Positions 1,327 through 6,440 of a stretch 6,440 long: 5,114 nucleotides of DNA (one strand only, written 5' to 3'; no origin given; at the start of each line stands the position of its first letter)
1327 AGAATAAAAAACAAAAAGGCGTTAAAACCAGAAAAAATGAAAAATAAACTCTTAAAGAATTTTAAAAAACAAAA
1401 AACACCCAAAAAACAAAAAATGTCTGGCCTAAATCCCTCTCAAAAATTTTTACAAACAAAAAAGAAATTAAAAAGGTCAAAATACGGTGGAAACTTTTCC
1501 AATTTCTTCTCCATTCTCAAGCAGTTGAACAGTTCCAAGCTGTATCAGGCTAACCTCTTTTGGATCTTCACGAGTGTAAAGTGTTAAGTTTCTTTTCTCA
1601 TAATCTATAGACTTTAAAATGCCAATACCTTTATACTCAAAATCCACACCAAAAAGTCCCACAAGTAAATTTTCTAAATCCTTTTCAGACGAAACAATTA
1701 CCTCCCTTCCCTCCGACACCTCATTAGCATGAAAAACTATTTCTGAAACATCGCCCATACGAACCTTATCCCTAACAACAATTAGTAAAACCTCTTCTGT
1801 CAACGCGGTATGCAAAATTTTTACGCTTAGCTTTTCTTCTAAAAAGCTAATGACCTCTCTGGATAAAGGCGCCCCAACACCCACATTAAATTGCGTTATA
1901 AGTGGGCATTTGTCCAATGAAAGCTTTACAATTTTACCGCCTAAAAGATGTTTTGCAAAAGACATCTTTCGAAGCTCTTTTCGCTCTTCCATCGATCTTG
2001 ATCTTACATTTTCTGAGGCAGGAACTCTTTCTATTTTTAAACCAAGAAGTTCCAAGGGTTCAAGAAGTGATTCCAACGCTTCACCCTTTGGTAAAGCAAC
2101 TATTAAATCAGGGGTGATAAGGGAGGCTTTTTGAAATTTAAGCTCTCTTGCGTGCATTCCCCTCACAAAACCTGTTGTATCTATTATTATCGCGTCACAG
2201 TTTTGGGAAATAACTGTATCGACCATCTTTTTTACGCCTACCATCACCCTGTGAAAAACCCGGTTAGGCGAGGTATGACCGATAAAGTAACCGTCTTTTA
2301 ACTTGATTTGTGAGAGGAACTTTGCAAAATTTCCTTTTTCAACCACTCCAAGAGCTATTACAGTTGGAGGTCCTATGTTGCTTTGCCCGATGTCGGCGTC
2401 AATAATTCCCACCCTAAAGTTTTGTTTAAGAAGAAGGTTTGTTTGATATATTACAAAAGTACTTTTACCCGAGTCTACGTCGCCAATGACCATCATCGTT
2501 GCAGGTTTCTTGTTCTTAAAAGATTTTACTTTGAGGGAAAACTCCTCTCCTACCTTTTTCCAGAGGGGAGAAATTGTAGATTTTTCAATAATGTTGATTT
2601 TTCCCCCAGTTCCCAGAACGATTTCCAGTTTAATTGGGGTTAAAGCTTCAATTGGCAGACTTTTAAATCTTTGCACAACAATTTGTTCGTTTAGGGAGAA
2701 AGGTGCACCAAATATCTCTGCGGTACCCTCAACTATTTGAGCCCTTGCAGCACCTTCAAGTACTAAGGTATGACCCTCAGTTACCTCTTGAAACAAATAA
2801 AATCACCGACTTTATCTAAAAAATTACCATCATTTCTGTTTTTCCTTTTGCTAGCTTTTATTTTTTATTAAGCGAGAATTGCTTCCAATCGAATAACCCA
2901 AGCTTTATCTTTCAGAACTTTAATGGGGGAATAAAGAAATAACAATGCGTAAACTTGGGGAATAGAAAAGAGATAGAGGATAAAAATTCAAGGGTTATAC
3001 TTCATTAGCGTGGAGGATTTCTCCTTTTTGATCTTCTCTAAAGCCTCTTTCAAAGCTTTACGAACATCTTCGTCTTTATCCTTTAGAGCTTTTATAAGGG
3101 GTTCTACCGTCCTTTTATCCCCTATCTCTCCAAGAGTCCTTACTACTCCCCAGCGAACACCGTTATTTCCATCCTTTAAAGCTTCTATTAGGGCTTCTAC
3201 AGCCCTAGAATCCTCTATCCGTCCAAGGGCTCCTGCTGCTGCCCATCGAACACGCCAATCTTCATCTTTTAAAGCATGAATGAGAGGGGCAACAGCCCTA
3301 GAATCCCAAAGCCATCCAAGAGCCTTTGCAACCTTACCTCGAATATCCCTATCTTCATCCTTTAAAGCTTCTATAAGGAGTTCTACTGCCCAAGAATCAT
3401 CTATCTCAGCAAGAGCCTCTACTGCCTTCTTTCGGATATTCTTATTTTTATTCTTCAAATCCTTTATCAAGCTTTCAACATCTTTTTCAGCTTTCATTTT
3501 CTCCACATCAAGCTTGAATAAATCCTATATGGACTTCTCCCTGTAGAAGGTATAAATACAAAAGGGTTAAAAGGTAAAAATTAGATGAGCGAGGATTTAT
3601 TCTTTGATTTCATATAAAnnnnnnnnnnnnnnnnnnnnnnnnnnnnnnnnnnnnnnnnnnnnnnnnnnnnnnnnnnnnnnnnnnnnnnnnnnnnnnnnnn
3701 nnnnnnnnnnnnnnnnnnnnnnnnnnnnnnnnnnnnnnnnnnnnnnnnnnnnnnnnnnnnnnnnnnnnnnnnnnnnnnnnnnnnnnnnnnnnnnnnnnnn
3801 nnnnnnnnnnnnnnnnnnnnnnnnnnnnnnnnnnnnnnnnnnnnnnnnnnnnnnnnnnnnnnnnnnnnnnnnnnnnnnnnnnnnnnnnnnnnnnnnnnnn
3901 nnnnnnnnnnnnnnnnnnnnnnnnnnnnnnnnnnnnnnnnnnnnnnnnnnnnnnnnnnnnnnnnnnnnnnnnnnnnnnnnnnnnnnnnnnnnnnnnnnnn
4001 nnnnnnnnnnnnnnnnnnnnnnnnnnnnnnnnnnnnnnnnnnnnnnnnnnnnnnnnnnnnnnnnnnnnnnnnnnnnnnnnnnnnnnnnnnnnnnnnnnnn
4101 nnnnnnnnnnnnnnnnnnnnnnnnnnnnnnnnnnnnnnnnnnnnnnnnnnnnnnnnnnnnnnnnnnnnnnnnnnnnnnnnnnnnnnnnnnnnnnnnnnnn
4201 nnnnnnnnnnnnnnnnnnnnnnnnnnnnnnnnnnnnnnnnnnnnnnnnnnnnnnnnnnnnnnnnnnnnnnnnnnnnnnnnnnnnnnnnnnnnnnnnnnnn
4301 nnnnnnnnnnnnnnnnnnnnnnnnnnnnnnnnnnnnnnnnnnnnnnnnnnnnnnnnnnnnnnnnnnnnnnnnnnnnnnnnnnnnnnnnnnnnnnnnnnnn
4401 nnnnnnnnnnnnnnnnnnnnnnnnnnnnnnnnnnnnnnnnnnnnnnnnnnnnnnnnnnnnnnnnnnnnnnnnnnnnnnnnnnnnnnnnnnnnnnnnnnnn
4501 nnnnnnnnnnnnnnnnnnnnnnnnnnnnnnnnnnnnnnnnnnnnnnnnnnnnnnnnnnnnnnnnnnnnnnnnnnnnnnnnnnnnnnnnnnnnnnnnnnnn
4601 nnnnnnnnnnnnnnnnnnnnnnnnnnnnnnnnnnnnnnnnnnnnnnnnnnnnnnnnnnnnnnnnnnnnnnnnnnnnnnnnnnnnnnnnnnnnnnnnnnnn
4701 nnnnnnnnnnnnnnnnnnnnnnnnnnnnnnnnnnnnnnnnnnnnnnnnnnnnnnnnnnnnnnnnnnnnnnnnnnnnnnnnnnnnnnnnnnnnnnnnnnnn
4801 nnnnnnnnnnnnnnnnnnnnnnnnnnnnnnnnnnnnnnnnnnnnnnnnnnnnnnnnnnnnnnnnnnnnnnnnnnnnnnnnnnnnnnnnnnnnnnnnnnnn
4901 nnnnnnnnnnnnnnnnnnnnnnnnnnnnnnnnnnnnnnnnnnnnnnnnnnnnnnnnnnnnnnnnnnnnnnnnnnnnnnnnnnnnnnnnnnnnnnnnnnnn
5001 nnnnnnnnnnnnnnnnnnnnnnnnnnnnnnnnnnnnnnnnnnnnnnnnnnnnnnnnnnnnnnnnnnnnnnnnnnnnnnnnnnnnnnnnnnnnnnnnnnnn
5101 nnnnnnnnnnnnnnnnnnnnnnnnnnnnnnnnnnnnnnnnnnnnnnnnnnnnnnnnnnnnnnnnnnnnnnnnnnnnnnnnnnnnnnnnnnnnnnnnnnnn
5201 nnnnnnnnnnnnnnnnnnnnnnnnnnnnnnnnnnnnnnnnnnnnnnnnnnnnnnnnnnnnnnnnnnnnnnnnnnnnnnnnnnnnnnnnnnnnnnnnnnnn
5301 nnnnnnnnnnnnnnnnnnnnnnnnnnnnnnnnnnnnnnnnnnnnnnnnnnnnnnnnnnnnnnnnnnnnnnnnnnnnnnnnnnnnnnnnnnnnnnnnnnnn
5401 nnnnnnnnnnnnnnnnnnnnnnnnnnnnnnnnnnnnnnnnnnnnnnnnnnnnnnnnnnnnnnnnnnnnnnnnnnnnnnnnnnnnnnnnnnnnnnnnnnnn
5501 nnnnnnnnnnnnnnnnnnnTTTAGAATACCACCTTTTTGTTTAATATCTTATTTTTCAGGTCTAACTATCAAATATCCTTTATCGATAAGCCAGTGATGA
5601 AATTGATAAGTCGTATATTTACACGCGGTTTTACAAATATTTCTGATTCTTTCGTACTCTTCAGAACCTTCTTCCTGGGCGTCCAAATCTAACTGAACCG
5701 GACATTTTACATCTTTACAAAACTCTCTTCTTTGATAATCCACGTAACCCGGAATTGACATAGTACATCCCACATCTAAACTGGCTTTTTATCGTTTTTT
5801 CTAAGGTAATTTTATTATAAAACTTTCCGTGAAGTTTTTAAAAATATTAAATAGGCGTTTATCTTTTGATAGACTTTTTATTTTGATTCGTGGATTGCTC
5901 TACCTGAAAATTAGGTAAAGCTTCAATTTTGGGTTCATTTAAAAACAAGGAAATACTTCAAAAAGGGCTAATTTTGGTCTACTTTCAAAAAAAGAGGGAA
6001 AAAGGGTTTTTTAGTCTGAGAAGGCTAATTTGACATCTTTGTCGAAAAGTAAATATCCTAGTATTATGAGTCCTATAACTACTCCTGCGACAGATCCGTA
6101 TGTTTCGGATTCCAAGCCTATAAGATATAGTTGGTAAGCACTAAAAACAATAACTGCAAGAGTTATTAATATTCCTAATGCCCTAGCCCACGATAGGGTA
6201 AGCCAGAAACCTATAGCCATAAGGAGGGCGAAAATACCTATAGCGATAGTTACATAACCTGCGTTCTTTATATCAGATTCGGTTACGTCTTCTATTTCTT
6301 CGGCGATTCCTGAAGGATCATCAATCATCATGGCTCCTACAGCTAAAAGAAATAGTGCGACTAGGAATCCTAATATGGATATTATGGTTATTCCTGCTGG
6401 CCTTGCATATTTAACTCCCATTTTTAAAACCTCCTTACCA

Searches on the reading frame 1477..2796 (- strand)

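Call 5: search_protein_families(library=pfam, proteins=[window:1477-2796:-], max_evalue=0.1)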
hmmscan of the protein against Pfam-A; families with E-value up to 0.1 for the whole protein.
window:1477-2796:- (439 aa): 5 families
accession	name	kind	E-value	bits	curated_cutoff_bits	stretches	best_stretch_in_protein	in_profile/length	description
PF16575.11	CLP1_P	-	6.8e-38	130.8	26.6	1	105-283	1-185/188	mRNA cleavage and polyadenylation factor CLP1 P-loop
PF20157.4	Maf_flag10_N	-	0.03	14.2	23.5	0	49-114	20-83/228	Glycosyltransferase Maf N-terminal domain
PF09140.17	MipZ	-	0.04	13.7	20.7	0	109-229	12-128/262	ATPase MipZ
PF01656.29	CbiA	-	0.052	13.9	25.4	0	108-197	9-54/125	CobQ/CobB/MinD/ParA nucleotide binding domain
PF10609.15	ParA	-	0.079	12.8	27.1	0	110-141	16-47/246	NUBPL iron-transfer P-loop NTPase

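Call 6: search_protein_families(library=ncbifam, proteins=[window:1477-2796:-], max_evalue=0.1)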
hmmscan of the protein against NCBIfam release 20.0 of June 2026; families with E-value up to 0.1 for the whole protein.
window:1477-2796:- (439 aa): 1 family
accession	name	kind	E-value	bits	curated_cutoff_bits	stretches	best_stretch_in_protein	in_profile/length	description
NF010153.0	PRK13631.1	equivalog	0.014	14.3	463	1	88-189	42-94/320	cobalt transporter ATP-binding subunit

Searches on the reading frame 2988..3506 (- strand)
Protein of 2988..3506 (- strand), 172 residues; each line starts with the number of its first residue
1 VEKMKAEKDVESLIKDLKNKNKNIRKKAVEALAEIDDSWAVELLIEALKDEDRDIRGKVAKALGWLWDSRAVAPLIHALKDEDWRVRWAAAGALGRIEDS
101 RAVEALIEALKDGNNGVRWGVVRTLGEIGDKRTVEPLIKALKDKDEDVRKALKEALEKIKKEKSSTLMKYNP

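Call 5: search_protein_families(library=pfam, proteins=[window:2988-3506:-], max_evalue=0.1)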
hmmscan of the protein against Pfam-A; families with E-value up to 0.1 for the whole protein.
window:2988-3506:- (172 aa): 22 families
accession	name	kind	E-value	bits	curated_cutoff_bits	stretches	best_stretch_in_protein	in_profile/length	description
PF13646.12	HEAT_2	-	1.1e-38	131.8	27.7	3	103-166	1-65/88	HEAT repeats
PF03130.22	HEAT_PBS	-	5.5e-27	91.6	20.9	4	86-112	1-27/27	PBS lyase HEAT-like repeat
PF02985.28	HEAT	-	2.2e-22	77.4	23.5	2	74-97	4-27/31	HEAT repeat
PF13513.12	HEAT_EZ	-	3.5e-19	69.3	27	3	101-128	28-55/55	HEAT-like repeat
PF00514.29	Arm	-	2.3e-09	37.4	20.6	0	65-97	7-39/41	Armadillo/beta-catenin-like repeat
PF25767.1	ARM_TBCD_2nd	-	3.4e-08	33.7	29.7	1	72-98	79-105/245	Tubulin-specific chaperone D-like, ARM repeats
PF25786.1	HEAT_GCN1_C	-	1.5e-07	32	27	0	130-169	65-104/151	GCN1-like, C-terminal HEAT repeats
PF12717.13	Cnd1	-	1.5e-07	32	26.4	1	72-169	23-121/162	non-SMC mitotic condensation complex subunit 1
PF12755.13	Vac14_Fab1_bd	-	1.6e-07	32.3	22.1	0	132-169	27-64/97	Vacuolar 14 Fab1-binding region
PF24714.1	TOR1L1_N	-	2.3e-07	30.9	43.3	1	70-98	211-239/281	TORTIFOLIA1 N-terminal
PF14663.11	RasGEF_N_2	-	2.9e-07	31.2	27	0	38-64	4-30/108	Rapamycin-insensitive companion of mTOR RasGEF_N domain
PF21581.3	SCD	-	9.2e-06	26.3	27.5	0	139-164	37-62/75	Stromalin conservative domain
PF01602.26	Adaptin_N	-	3.8e-05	22.9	37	1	11-161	82-240/524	Adaptin N terminal region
PF00745.25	GlutR_dimer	-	0.0007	20.3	22.9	0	131-162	19-52/99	Glutamyl-tRNAGlu reductase, dimerisation domain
PF11791.14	Aconitase_B_N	-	0.00083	19.8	25.8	0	12-63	67-116/153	Aconitate B N-terminal domain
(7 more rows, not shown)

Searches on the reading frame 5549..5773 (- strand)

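Call 5: search_protein_families(library=pfam, proteins=[window:5549-5773:-], max_evalue=0.1)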
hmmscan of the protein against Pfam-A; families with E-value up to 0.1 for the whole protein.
window:5549-5773:- (74 aa): 1 family
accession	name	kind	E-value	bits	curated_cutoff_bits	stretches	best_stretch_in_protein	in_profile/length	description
PF00210.30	Ferritin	-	0.025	14.9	24.5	1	17-64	77-123/142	Ferritin-like domain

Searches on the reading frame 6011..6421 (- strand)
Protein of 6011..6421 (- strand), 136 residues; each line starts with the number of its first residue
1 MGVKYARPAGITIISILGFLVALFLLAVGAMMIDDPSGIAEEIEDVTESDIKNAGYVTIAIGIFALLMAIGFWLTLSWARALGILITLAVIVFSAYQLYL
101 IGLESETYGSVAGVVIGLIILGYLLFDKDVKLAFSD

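Call 5: search_protein_families(library=pfam, proteins=[window:6011-6421:-], max_evalue=0.1)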
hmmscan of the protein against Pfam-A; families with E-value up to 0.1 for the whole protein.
window:6011-6421:- (136 aa): 4 families
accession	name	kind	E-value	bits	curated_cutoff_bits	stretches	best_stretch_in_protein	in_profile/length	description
PF23636.1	DUF7144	-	6.5e-06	26.7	27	1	13-96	4-87/115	Domain of unknown function (DUF7144)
PF09900.14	DUF2127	-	0.0014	19.3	24.3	1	39-126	55-138/140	Predicted membrane protein (DUF2127)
PF07291.16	MauE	-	0.0023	18.7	27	1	13-101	4-91/128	Methylamine utilisation protein MauE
PF01757.29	Acyl_transf_3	-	0.0045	16.5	31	1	12-96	215-283/326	Acyltransferase domain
